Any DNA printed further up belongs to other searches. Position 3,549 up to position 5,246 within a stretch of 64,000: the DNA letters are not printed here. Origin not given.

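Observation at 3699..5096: WecG/TagA glycosyltransferase fused to a NUDIX hydrolase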

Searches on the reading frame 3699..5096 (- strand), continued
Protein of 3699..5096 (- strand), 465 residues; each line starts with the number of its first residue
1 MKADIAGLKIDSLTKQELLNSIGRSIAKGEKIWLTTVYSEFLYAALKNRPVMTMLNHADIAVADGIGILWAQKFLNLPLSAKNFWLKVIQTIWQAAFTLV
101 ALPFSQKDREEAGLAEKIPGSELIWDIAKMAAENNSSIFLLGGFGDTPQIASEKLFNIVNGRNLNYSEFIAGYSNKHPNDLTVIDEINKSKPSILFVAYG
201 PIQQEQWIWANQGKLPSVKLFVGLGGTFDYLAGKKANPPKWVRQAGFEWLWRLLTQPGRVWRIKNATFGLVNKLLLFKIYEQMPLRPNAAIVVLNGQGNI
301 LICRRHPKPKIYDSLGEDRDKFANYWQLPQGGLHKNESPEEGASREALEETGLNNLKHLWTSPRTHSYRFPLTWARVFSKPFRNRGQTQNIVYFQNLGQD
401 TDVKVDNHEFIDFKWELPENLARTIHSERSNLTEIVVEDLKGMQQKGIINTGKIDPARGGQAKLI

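Call 38: predict_structure(alignment_id=A2)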
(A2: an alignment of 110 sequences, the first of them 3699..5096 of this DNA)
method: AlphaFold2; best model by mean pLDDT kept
length: 465 residues; sequences in the alignment: 110
mean_pLDDT: 93.9   pTM: 0.90
mean pLDDT of the five models: 93.9, 93.6, 93.3, 93.1, 92.8
residues with pLDDT >= 90: 415; 70-90: 36; 50-70: 8; < 50: 6
segments of 3 or more residues with pLDDT < 50: 460-465
pLDDT, mean of each block of 10 residues (from residue 1): 95 95 97 97 96 98 94 96 98 96 78 81 94 97 97 93 89 98 98 98 97 98 95 92 88 92 95 98 98 98 97 93 97 97 98 98 98 96 97 98 97 98 97 98 96 55 44
secondary structure, 60 per line:
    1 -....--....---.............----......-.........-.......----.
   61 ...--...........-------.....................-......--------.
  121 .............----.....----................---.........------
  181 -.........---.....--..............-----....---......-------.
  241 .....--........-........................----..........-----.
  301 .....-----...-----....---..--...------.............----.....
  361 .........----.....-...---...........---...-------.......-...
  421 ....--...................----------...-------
elements in order: E2-5 E8-11 H15-27 E32-37 H39-47 H49-55 E60-63 H66-76 H84-104 H106-111 H120-133 E138-142 H147-162 H166-169 E170-174 H182-190 E194-198 H201-214 E220-223 H227-232 H240-245 H248-255 H257-280 E285-294 E300-305 H319-322 E330-332 H339-351 E356-369 H374-378 E386-396 E410-416 H418-424 H427-445

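Call 43: fold_search(model_id=the predicted structure, library=pdb)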
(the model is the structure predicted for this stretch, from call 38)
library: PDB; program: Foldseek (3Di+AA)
matches with E <= 10: 1409; with E <= 0.001: 268
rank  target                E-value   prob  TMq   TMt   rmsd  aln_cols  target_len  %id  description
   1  7mpk_C                2.1e-13  1.00  0.39  0.89   2.5       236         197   26  Crystal structure of TagA with UDP-GlcNAc (released 2021-12-29)
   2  7mpk_B                3.4e-13  1.00  0.39  0.90   2.4       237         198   26  Crystal structure of TagA with UDP-GlcNAc (released 2021-12-29)
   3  5wb4_A                1.7e-12  1.00  0.39  0.90   3.4       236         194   26  Crystal structure of the TarA wall teichoic acid glycosyltransferase (released 2019-01-16)
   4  7mpk_A                1.9e-12  1.00  0.39  0.90   2.4       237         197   26  Crystal structure of TagA with UDP-GlcNAc (released 2021-12-29)
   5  5wb4_B                2.1e-12  1.00  0.38  0.88   3.5       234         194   26  Crystal structure of the TarA wall teichoic acid glycosyltransferase (released 2019-01-16)
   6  7n41_A                2.9e-12  1.00  0.39  0.90   2.5       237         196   26  Crystal structure of TagA with UDP-ManNAc (released 2021-12-29)
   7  5wfg_E                4.2e-12  1.00  0.39  0.90   3.4       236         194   26  Crystal structure of the TarA wall teichoic acid glycosyltransferase bound to UDP (released 2019-01-16)
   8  5wb4_F                4.7e-12  1.00  0.39  0.89   3.4       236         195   26  Crystal structure of the TarA wall teichoic acid glycosyltransferase (released 2019-01-16)
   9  5wb4_C                8.4e-12  1.00  0.38  0.89   3.5       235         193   26  Crystal structure of the TarA wall teichoic acid glycosyltransferase (released 2019-01-16)
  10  5wfg_A                1.1e-11  1.00  0.39  0.91   2.3       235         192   26  Crystal structure of the TarA wall teichoic acid glycosyltransferase bound to UDP (released 2019-01-16)
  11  5wfg_B                1.1e-11  1.00  0.38  0.89   3.5       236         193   26  Crystal structure of the TarA wall teichoic acid glycosyltransferase bound to UDP (released 2019-01-16)
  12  5wb4_E                1.7e-11  1.00  0.38  0.90   2.8       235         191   26  Crystal structure of the TarA wall teichoic acid glycosyltransferase (released 2019-01-16)
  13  5wfg_F                3.5e-11  1.00  0.38  0.88   3.2       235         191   25  Crystal structure of the TarA wall teichoic acid glycosyltransferase bound to UDP (released 2019-01-16)
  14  6vck_B                6.2e-11  1.00  0.28  0.77   3.3       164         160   26  Crystal structure of E.coli RppH-DapF in complex with GDP, Mg2+ and F- (released 2020-02-05)
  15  5wfg_C                1.1e-10  1.00  0.38  0.88   3.7       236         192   26  Crystal structure of the TarA wall teichoic acid glycosyltransferase bound to UDP (released 2019-01-16)
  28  1f3y_MODEL_1_A        1.1e-08  1.00  0.28  0.72   3.4       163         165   25  SOLUTION STRUCTURE OF THE NUDIX ENZYME DIADENOSINE TETRAPHOSPHATE HYDROLASE FROM LUPINUS ANGUSTIFOLIUS L. (released 2001-06-06)
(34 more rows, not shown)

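Call 72: search_protein_families(library=pfam, proteins=[L080:3410-4822:+], max_evalue=0.01)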
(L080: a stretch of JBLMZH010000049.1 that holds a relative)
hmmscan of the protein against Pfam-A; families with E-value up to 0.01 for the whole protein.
L080:3410-4822:+ (471 aa): 3 families
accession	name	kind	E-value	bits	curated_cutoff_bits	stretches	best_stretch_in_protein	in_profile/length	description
PF03808.19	Glyco_tran_WecG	-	4.6e-43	147.4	27.4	1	307-452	20-168/168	Glycosyl transferase WecG/TagA/CpsF family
PF00702.32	Hydrolase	-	5.4e-12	46.9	26.4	1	70-175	84-191/191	haloacid dehalogenase-like hydrolase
PF13419.12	HAD_2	-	5.7e-10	40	23.8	1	82-177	79-174/178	Haloacid dehalogenase-like hydrolase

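Call 75: search_protein_families(library=pfam, proteins=[L076:3397-3975:+, L079:3439-4008:+, L083:3399-4001:+, L081:2-526:+, L070:2884-3735:+, L072:2889-3983:+, L075:3117-3995:+, L078:3130-3990:+, L082:1-849:+, L077:2979-3986:+], max_evalue=0.01)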
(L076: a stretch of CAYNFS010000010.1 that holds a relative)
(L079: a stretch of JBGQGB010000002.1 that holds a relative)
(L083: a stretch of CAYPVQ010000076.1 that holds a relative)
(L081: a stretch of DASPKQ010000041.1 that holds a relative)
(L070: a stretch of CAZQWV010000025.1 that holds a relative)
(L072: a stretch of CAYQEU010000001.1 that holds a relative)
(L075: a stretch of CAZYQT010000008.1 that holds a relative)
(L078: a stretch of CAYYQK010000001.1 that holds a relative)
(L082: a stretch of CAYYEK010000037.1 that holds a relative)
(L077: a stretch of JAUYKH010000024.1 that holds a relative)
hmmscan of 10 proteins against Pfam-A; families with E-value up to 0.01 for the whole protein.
L076:3397-3975:+ (193 aa): 2 families
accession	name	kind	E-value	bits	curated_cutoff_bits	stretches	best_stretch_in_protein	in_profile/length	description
PF02834.22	LigT_PEase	-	1.8e-11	44.5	23.3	1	29-90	9-71/87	LigT like Phosphoesterase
PF10469.15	AKAP7_NLS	-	0.0048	17.2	24.4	0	49-163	38-170/208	AKAP7 2'5' RNA ligase-like domain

L079:3439-4008:+ (190 aa): 3 families
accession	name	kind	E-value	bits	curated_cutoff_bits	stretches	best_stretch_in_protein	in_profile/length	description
PF02834.22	LigT_PEase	-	1.1e-11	45.2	23.3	1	39-86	27-74/87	LigT like Phosphoesterase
PF13563.12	2_5_RNA_ligase2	-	7.4e-11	42.7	27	1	46-131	25-111/152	2'-5' RNA ligase superfamily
PF10469.15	AKAP7_NLS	-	0.00091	19.6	24.4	1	42-154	38-168/208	AKAP7 2'5' RNA ligase-like domain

L083:3399-4001:+ (201 aa): 3 families
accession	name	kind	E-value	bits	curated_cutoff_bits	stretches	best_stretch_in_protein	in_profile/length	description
PF02834.22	LigT_PEase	-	3.6e-14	53.2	23.3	1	11-80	1-75/87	LigT like Phosphoesterase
PF13563.12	2_5_RNA_ligase2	-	3.3e-13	50.4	27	1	38-157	24-148/152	2'-5' RNA ligase superfamily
PF10469.15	AKAP7_NLS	-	1.1e-05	25.9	24.4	1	35-147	38-168/208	AKAP7 2'5' RNA ligase-like domain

L081:2-526:+ (175 aa): 2 families
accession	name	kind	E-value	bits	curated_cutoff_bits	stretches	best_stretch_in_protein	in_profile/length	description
PF13563.12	2_5_RNA_ligase2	-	1.2e-10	42.1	27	1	8-156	1-147/152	2'-5' RNA ligase superfamily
PF02834.22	LigT_PEase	-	7.2e-07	29.7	23.3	1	12-76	11-77/87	LigT like Phosphoesterase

L070:2884-3735:+ (284 aa): 1 family
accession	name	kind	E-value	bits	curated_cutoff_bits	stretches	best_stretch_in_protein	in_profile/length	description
PF00188.32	CAP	-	4.3e-16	60.3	21.1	1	87-195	4-110/117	Cysteine-rich secretory protein family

L072:2889-3983:+ (365 aa): 2 families
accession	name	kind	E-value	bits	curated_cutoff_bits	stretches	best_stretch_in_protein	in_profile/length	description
PF00188.32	CAP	-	2.8e-19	70.5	21.1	1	152-265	2-113/117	Cysteine-rich secretory protein family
PF09403.15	FadA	-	0.0048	17.7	28.5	1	296-352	34-94/99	Adhesion protein FadA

L075:3117-3995:+ (293 aa): 2 families
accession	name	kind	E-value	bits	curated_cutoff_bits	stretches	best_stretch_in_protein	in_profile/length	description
PF00188.32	CAP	-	1.1e-15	59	21.1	1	82-194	4-111/117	Cysteine-rich secretory protein family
PF02637.23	GatB_Yqey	-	0.0041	17.4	27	0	89-140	37-88/148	GatB domain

L078:3130-3990:+ (287 aa): 1 family
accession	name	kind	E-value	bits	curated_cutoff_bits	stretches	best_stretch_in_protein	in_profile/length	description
PF00188.32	CAP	-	4.1e-17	63.5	21.1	1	75-188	2-113/117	Cysteine-rich secretory protein family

L082:1-849:+ (283 aa): 1 family
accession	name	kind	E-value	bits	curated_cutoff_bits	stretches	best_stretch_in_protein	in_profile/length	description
PF00188.32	CAP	-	1.8e-20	74.3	21.1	1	73-177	3-105/117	Cysteine-rich secretory protein family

L077:2979-3986:+ (336 aa): 3 families
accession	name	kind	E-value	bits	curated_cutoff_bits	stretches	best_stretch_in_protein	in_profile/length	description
PF02834.22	LigT_PEase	-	4.5e-11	43.2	23.3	1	174-237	4-72/87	LigT like Phosphoesterase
PF13563.12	2_5_RNA_ligase2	-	7.8e-08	32.9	27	1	201-318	27-148/152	2'-5' RNA ligase superfamily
PF10469.15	AKAP7_NLS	-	0.0013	19.1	24.4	0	195-306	38-166/208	AKAP7 2'5' RNA ligase-like domain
